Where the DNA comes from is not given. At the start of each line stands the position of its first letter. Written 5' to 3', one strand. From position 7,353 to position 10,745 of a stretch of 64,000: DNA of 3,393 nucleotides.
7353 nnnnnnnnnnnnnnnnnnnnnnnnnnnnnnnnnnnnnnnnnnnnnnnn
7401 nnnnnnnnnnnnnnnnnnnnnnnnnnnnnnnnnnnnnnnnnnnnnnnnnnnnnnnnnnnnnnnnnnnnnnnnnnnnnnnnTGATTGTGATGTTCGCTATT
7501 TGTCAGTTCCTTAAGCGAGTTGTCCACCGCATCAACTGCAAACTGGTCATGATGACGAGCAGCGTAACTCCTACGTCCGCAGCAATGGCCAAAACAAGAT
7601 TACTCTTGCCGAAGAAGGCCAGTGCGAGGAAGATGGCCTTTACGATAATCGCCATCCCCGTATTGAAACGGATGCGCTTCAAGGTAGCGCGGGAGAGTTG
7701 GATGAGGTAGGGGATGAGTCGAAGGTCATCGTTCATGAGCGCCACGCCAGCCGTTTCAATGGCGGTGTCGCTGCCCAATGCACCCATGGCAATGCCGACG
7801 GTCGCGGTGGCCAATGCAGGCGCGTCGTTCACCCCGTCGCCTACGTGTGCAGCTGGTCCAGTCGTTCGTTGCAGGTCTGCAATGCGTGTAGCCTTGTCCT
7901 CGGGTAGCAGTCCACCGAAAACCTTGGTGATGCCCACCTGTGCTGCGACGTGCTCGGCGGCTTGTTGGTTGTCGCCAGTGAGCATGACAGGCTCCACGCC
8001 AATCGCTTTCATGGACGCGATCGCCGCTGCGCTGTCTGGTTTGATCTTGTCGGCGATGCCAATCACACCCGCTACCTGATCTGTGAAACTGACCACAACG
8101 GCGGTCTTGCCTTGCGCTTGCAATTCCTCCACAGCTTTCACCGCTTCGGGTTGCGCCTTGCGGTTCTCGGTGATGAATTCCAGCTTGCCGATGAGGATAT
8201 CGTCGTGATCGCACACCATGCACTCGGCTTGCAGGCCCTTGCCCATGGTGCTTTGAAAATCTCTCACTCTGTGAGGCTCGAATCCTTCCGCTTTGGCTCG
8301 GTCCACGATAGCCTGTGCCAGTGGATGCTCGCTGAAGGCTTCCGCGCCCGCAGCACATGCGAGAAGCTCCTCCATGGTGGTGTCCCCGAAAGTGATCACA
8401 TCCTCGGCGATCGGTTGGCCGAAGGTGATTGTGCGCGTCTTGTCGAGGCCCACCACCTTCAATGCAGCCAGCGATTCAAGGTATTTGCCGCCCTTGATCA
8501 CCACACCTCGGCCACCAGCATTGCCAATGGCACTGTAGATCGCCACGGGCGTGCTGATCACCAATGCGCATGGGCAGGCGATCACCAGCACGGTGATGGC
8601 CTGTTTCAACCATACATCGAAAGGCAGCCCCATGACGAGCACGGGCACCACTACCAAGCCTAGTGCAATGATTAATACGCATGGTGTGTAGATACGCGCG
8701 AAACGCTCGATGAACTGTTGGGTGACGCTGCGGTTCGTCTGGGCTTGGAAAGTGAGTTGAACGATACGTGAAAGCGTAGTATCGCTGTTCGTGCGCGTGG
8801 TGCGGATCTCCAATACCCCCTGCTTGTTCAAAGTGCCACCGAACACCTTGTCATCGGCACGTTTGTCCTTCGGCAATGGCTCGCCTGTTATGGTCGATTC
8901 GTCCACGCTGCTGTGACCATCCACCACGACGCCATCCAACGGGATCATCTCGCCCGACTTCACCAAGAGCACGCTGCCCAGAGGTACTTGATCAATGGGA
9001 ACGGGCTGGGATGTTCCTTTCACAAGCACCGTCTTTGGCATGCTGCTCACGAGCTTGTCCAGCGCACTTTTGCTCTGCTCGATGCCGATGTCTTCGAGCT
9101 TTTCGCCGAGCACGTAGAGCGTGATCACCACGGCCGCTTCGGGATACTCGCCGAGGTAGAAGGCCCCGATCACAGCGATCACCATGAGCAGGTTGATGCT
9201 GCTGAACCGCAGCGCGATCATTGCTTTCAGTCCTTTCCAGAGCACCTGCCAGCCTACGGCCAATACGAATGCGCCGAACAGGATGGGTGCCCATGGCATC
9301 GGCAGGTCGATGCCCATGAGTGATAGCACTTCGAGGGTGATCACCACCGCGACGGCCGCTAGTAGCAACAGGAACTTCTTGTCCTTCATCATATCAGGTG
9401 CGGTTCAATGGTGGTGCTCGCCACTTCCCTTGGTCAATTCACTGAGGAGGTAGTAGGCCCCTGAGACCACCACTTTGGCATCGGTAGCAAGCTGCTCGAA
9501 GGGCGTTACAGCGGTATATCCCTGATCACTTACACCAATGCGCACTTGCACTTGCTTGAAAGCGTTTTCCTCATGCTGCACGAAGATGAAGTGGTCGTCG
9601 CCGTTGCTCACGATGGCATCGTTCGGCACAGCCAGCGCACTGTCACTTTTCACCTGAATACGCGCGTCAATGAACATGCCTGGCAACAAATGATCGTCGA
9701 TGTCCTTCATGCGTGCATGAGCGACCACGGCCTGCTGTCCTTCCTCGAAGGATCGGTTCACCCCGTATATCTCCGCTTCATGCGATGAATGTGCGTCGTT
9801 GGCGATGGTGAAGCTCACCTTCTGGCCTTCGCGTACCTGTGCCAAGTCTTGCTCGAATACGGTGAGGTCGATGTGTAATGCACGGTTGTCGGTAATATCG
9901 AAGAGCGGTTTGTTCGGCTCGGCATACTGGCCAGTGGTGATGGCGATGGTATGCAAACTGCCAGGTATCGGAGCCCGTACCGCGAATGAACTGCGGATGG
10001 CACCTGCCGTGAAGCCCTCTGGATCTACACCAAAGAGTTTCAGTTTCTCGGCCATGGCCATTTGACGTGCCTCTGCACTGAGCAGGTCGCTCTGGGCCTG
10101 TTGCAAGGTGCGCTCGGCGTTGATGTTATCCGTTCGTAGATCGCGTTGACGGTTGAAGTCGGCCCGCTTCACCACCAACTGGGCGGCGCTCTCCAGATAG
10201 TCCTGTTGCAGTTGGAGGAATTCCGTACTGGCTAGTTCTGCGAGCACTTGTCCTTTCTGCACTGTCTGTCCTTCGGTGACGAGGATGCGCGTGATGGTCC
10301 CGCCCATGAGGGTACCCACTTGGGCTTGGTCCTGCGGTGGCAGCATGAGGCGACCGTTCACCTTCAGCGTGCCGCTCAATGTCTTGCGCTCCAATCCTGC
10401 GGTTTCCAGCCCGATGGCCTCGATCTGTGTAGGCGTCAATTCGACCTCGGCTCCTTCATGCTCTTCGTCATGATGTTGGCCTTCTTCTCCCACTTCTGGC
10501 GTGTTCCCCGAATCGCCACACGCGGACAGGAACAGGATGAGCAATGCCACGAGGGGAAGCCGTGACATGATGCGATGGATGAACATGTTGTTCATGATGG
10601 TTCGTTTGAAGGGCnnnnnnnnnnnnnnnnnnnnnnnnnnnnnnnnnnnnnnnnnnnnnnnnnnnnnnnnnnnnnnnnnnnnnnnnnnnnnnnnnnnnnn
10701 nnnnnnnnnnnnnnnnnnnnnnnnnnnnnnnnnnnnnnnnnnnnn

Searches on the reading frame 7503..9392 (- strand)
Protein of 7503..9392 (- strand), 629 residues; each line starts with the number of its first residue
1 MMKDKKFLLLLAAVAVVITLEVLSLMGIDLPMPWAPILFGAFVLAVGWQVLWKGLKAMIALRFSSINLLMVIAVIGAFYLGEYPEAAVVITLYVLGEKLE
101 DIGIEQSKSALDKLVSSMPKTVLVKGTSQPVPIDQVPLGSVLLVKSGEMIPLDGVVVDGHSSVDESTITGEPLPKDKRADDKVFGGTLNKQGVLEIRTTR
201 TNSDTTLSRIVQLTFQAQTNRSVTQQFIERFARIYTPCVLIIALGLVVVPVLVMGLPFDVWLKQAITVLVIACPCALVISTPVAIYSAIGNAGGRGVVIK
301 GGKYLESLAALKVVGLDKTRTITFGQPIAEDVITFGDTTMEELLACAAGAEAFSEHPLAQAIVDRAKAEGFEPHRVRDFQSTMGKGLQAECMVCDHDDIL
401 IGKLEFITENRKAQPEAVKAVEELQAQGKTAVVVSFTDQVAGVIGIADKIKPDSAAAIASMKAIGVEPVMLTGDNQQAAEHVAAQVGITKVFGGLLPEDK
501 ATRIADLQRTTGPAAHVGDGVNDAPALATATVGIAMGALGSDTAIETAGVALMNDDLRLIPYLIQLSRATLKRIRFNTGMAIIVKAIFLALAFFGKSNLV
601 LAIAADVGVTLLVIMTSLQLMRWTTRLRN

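Call 61: search_protein_families(library=pfam, proteins=[window:7503-9392:-], max_evalue=0.001)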
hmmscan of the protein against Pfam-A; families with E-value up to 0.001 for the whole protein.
window:7503-9392:- (629 aa): 3 families
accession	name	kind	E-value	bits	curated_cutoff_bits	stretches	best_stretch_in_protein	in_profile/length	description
PF00122.25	E1-E2_ATPase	-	2.7e-48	164.3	28.1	1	121-292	8-178/181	E1-E2 ATPase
PF00702.32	Hydrolase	-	1e-27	98.3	26.4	1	312-530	2-190/191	haloacid dehalogenase-like hydrolase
PF12710.13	HAD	-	0.0003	21.7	27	0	450-527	86-188/189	haloacid dehalogenase-like hydrolase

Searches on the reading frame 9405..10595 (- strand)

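Call 61: search_protein_families(library=pfam, proteins=[window:9405-10595:-], max_evalue=0.001)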
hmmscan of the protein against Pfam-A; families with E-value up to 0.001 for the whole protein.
window:9405-10595:- (396 aa): 5 families
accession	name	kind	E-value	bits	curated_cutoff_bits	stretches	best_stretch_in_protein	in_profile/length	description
PF16576.10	HlyD_D23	-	2.4e-29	102.6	30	1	73-308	2-213/214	Barrel-sandwich domain of CusB or HlyD membrane-fusion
PF13437.12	HlyD_3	-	6.4e-20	72.3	22.2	1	206-306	2-106/106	HlyD family secretion protein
PF13533.13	Biotin_lipoyl_2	-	1e-10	41.6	29.8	1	98-121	8-31/32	Biotin-lipoyl like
PF12700.13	HlyD_2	-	1.5e-07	30.9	25.1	1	225-364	252-385/416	HlyD family secretion protein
PF00364.28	Biotin_lipoyl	-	3.2e-05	24.1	22.1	0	93-121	8-36/73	Biotin-requiring enzyme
